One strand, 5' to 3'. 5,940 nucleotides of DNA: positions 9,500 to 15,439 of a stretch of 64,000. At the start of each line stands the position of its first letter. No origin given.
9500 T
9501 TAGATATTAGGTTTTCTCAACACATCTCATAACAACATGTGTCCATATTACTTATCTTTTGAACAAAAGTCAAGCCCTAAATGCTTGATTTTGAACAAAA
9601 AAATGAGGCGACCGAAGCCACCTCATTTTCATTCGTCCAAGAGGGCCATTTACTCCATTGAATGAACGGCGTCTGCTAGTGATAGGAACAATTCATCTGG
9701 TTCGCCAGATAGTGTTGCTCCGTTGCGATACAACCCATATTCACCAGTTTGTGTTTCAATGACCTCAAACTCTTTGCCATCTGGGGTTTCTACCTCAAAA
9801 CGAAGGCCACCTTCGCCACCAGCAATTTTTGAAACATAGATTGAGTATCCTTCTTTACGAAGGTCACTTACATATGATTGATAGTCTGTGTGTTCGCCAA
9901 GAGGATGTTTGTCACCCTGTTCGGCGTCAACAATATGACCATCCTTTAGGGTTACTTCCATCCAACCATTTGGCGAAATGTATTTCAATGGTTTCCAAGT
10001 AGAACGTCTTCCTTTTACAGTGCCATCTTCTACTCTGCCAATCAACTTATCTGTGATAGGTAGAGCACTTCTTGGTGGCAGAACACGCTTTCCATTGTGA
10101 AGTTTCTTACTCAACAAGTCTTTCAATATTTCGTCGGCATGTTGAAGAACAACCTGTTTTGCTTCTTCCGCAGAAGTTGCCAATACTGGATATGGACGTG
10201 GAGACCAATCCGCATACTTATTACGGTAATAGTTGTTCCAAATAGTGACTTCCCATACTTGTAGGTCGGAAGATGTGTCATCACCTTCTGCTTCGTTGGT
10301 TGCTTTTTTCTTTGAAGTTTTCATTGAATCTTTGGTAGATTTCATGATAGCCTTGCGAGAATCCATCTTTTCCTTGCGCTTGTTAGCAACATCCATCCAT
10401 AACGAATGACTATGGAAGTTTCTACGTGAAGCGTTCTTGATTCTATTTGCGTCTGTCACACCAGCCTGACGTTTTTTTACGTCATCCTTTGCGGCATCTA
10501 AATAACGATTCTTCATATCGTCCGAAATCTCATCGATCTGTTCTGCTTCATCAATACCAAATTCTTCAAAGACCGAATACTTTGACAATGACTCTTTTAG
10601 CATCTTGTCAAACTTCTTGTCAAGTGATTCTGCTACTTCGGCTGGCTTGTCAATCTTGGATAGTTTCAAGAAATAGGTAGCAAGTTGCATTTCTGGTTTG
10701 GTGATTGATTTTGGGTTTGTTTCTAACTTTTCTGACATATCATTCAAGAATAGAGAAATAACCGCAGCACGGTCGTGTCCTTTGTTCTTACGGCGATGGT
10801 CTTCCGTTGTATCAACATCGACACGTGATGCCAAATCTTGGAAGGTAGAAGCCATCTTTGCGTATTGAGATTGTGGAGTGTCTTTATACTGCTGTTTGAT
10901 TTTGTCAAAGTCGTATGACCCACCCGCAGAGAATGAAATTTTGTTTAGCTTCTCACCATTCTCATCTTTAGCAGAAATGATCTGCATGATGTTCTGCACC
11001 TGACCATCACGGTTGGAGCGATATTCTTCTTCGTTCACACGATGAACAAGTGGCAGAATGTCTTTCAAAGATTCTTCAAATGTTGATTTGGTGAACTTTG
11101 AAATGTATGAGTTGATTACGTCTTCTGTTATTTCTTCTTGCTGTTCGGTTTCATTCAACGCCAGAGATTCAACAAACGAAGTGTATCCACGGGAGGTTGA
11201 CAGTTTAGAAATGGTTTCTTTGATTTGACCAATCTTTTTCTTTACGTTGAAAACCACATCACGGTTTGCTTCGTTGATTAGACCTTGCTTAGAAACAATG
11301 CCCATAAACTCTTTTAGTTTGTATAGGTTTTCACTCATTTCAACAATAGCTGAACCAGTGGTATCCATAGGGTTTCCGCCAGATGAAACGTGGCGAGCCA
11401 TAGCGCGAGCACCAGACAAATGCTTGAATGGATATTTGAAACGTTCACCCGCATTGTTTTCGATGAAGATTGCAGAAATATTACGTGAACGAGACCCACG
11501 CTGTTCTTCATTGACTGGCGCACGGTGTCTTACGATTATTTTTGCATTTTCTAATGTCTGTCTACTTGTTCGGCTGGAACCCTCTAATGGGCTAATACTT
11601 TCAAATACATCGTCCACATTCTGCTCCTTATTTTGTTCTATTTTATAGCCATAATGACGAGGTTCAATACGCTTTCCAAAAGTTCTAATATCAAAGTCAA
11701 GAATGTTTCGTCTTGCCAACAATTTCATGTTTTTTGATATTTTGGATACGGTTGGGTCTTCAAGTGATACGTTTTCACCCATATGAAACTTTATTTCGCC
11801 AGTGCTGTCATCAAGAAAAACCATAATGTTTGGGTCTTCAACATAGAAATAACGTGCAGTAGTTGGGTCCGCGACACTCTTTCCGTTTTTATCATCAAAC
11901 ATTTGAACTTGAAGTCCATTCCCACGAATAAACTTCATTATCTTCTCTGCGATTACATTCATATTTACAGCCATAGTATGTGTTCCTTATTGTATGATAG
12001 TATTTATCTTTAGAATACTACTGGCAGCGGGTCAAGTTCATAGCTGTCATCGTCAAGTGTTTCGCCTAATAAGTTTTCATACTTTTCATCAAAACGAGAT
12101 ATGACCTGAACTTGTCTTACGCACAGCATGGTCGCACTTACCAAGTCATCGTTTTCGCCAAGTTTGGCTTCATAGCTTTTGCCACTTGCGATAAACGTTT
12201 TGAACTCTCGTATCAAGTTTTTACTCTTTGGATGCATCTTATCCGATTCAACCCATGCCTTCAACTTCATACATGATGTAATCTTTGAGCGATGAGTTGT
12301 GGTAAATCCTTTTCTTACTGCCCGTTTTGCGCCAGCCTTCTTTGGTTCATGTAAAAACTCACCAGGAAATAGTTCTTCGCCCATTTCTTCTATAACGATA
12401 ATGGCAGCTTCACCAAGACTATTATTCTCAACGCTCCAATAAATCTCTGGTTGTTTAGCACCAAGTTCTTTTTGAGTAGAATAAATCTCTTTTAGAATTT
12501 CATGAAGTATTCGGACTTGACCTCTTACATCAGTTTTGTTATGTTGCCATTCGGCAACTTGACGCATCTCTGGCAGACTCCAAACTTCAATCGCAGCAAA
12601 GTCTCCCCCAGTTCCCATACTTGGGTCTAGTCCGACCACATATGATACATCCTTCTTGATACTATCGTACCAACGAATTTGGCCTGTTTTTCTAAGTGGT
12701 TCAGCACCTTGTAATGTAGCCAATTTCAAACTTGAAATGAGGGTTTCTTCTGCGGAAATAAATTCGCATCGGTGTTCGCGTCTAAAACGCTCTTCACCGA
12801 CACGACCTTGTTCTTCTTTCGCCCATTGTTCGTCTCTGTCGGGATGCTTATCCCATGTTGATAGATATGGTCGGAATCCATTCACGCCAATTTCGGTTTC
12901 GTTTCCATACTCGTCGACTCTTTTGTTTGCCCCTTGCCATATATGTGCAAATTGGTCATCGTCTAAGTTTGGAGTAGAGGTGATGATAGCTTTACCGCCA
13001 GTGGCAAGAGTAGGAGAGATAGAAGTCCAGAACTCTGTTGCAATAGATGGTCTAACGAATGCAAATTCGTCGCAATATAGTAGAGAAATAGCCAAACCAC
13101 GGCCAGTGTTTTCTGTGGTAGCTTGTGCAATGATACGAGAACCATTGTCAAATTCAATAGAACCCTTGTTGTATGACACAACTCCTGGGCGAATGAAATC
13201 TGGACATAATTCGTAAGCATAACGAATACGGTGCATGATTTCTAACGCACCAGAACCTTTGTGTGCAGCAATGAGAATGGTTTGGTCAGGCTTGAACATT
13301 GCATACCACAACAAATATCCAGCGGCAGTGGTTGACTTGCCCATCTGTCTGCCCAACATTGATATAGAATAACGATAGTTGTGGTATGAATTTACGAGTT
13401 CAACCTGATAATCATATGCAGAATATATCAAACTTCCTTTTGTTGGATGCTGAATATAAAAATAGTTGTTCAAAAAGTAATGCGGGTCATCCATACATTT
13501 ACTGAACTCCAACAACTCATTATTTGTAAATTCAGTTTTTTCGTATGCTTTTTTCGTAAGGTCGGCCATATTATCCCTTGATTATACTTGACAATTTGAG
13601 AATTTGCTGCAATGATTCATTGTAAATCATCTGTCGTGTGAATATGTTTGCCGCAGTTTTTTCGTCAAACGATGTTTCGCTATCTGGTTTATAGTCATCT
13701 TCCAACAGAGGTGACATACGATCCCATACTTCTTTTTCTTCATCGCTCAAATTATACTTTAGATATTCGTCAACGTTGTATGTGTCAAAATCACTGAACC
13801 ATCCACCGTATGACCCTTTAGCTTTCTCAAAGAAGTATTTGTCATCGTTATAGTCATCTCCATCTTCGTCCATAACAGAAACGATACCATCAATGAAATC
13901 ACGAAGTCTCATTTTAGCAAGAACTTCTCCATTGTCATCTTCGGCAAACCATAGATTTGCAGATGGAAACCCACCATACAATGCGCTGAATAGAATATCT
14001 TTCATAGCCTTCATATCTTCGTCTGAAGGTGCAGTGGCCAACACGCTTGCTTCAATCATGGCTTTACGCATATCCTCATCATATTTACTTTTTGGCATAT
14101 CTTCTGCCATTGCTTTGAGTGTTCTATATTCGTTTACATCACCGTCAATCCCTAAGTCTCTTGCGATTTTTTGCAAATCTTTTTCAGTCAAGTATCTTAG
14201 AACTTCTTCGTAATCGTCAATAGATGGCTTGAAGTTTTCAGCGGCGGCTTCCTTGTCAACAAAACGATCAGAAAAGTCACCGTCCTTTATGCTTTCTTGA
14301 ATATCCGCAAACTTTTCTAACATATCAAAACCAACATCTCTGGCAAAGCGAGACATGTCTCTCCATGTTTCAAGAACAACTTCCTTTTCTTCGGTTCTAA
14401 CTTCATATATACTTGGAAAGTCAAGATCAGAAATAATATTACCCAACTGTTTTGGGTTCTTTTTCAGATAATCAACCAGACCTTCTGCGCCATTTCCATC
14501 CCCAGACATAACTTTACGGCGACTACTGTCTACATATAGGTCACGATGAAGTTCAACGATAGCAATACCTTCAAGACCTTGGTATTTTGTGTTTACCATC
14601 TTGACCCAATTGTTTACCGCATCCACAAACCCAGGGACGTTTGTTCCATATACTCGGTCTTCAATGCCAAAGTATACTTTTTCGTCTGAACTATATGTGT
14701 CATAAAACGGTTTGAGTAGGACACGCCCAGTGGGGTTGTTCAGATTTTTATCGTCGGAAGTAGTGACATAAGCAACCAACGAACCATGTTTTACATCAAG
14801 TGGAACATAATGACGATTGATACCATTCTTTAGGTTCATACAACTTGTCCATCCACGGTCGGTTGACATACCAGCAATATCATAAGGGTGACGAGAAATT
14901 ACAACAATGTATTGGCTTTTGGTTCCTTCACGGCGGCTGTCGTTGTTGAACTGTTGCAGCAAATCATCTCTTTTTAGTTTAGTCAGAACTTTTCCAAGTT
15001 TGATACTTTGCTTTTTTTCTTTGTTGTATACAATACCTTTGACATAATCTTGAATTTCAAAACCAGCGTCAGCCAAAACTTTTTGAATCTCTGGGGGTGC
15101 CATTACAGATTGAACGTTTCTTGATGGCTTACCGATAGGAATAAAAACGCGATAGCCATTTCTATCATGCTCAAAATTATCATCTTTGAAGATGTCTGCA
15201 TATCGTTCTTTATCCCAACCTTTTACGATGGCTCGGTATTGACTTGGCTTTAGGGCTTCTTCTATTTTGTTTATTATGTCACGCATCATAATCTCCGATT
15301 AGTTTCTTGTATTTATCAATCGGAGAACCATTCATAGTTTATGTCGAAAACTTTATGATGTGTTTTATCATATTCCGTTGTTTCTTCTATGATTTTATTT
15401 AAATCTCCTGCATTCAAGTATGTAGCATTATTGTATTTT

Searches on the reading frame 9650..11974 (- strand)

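Call 7: search_protein_families(library=pfam, proteins=[window:9650-11974:-], max_evalue=0.01)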
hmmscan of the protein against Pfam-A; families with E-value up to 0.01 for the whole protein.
window:9650-11974:- (774 aa): 0 families

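Call 8: search_protein_families(library=phrogs, proteins=[window:9650-11974:-], max_evalue=0.01)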
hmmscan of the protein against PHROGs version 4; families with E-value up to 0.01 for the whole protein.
window:9650-11974:- (774 aa): 1 family
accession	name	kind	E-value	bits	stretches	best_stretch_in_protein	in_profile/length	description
phrog_13484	-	head and packaging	2.3e-28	100.3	1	21-294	21-282/428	virion structural protein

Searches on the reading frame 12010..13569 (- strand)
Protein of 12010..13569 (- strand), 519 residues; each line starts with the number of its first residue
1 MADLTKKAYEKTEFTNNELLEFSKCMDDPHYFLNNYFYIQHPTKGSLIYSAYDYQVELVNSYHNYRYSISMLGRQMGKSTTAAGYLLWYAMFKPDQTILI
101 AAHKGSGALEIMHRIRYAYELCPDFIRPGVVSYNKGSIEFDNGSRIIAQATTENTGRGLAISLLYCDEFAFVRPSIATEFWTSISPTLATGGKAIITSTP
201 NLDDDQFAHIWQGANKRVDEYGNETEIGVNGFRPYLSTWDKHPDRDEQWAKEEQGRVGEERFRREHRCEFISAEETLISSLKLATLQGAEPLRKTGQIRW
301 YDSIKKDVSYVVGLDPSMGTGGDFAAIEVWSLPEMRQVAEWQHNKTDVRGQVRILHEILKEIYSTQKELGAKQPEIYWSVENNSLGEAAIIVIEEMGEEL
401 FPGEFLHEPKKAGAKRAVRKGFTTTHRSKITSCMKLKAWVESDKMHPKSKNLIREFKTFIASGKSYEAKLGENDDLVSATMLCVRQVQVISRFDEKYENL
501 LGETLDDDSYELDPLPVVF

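Call 7: search_protein_families(library=pfam, proteins=[window:12010-13569:-], max_evalue=0.01)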
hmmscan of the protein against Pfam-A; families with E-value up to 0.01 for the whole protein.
window:12010-13569:- (519 aa): 2 families
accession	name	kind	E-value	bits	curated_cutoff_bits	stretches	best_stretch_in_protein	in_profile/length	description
PF03237.21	Terminase_6N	-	1.6e-22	80.7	22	1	71-282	3-212/215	Terminase large subunit, T4likevirus-type, N-terminal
PF17289.8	Terminase_6C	-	1.7e-07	31.8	22.6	1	312-482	1-150/155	Terminase RNaseH-like domain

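Call 8: search_protein_families(library=phrogs, proteins=[window:12010-13569:-], max_evalue=0.01)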
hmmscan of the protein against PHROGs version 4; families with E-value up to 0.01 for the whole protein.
window:12010-13569:- (519 aa): 12 families
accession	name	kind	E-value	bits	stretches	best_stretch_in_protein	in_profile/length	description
phrog_36964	-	head and packaging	8.5e-142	475.1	2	79-511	435-877/890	terminase large subunit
phrog_5989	-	head and packaging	7.4e-60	203.9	1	4-269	96-333/347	terminase large subunit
phrog_2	-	head and packaging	2.5e-45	156.5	1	45-486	261-591/807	terminase large subunit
phrog_38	-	head and packaging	2.4e-20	73.8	1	20-487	266-703/760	terminase large subunit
phrog_7579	-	head and packaging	2.5e-18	67.1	1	72-284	24-227/239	terminase large subunit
phrog_9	-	head and packaging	2.5e-12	47.4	1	50-221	215-382/812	terminase large subunit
phrog_26724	-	unknown function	5.3e-08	33.6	1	24-199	8-182/192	-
phrog_24361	-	head and packaging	6.1e-08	33.6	1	367-493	18-144/162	terminase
phrog_675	-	head and packaging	3.2e-05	23.4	1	19-214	14-205/576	terminase large subunit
phrog_15503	-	unknown function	5.6e-05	23.6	1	54-173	74-196/245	-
phrog_28229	-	unknown function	0.004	18.5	0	90-173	45-129/154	-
phrog_4914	-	head and packaging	0.0048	17.5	1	61-118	101-160/213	terminase large subunit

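Call 10: search_dna_similar(query=window:12010-13569:-, collection=phages, mode=protein, max_rows=15)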
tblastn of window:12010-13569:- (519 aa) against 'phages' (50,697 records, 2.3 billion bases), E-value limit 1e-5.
Records with a match: 2603; places in all: 2631; records where one place covers at least 80% of the query: 2246.
Best place of each record, by identity: <60% 2603.
By first word of the organism name: Escherichia 666; Synechococcus 378; Klebsiella 331; Salmonella 202; Vibrio 136; Shigella 89; Aeromonas 80; Acinetobacter 71; Cyanophage 61; Enterobacter 59; and 67 more.
By host as written in the record: - 470; Escherichia coli 277; Klebsiella pneumoniae 114; Synechococcus 107; Escherichia coli O157:H7 38; Synechococcus sp. 38; Salmonella enterica 29; Escherichia coli B 28; and 581 more.
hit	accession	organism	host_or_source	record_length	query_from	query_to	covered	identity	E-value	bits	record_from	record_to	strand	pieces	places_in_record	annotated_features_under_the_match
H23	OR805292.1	Pseudomonas phage Cassandra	Pseudomonas aeruginosa PAO1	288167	4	519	99%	56.0%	0e+0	572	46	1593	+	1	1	terminase large subunit | hypothetical protein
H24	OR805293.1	Pseudomonas phage Deifobo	Pseudomonas aeruginosa PAO1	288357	4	519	99%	56.0%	0e+0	572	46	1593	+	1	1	terminase large subunit | hypothetical protein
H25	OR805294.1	Pseudomonas phage Ettore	Pseudomonas aeruginosa PAO1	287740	4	519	99%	56.0%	0e+0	572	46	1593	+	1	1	terminase large subunit | hypothetical protein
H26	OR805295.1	Pseudomonas phage Paride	Pseudomonas aeruginosa PAO1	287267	4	519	99%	56.0%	0e+0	572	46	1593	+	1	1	terminase large subunit | hypothetical protein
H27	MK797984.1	Pseudomonas phage vB_PaeM_PA5oct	-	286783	4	519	99%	56.0%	0e+0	571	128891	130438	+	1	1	hypothetical protein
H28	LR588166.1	Pseudomonas phage vB_PaeM_MIJ3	-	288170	4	519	99%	56.0%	0e+0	571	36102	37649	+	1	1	phage terminase, large ...: phage terminase, large subunit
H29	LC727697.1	Pseudomonas phage sp. 30-2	Pseudomonas aeruginosa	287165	4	519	99%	56.0%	0e+0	571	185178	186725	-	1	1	hypothetical protein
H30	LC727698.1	Pseudomonas phage sp. 30-3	Pseudomonas aeruginosa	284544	4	519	99%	56.0%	0e+0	571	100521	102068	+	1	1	hypothetical protein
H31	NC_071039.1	Pseudomonas phage vB_PaeM_PA5oct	-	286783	4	519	99%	56.0%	0e+0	571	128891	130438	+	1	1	terminase large subunit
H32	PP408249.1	Pseudomonas phage vB_Pa-PAC2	Pseudomonas aeruginosa PAO1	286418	4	519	99%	56.0%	0e+0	571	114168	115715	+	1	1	DNA terminase packaging enzyme large subunit | hypothetical protein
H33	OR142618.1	Pseudomonas phage Callisto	Pseudomonas aeruginosa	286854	4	519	99%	55.8%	0e+0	570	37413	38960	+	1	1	hypothetical protein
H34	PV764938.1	Sinorhizobium phage Phosso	Sinohrizobium meliloti NRRL L-50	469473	3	519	100%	51.8%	2e-169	536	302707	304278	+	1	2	terminase large subunit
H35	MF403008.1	Agrobacterium phage Atu_ph07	Agrobacterium tumefaciens C58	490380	3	503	97%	51.4%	7e-135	506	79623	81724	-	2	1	terminase DNA packaging enzyme large | terminase large subunit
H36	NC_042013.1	Agrobacterium phage Atu_ph07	Agrobacterium tumefaciens C58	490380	3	503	97%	51.4%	7e-135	506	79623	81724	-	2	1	terminase large subunit (x2)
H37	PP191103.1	Salmonella phage PHA46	Salmonella enterica subsp. enterica ...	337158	6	510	97%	46.8%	2e-140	452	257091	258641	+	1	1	terminase large subunit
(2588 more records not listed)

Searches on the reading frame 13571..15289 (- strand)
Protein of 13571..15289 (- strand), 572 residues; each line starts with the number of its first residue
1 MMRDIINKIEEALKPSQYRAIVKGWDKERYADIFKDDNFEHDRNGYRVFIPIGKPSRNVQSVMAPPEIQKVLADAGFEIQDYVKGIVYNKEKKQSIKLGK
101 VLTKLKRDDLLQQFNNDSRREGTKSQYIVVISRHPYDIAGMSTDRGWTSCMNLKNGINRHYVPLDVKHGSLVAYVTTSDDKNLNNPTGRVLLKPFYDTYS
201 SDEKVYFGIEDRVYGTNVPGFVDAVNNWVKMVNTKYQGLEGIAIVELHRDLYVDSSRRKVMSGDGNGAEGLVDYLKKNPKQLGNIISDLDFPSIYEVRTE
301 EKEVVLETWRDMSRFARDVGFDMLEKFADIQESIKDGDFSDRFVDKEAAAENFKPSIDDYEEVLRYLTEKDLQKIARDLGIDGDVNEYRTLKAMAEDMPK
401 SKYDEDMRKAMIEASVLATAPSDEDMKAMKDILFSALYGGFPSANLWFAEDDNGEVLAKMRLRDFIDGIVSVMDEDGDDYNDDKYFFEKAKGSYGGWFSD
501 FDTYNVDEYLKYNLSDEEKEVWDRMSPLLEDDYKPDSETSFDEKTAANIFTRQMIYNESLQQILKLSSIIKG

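Call 7: search_protein_families(library=pfam, proteins=[window:13571-15289:-], max_evalue=0.01)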
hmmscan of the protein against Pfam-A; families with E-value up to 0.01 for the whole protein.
window:13571-15289:- (572 aa): 0 families

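Call 8: search_protein_families(library=phrogs, proteins=[window:13571-15289:-], max_evalue=0.01)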
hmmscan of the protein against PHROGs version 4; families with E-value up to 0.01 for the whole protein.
window:13571-15289:- (572 aa): 1 family
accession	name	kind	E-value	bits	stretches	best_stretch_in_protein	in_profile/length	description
phrog_17056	-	unknown function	2.5e-26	94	1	10-220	4-158/420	-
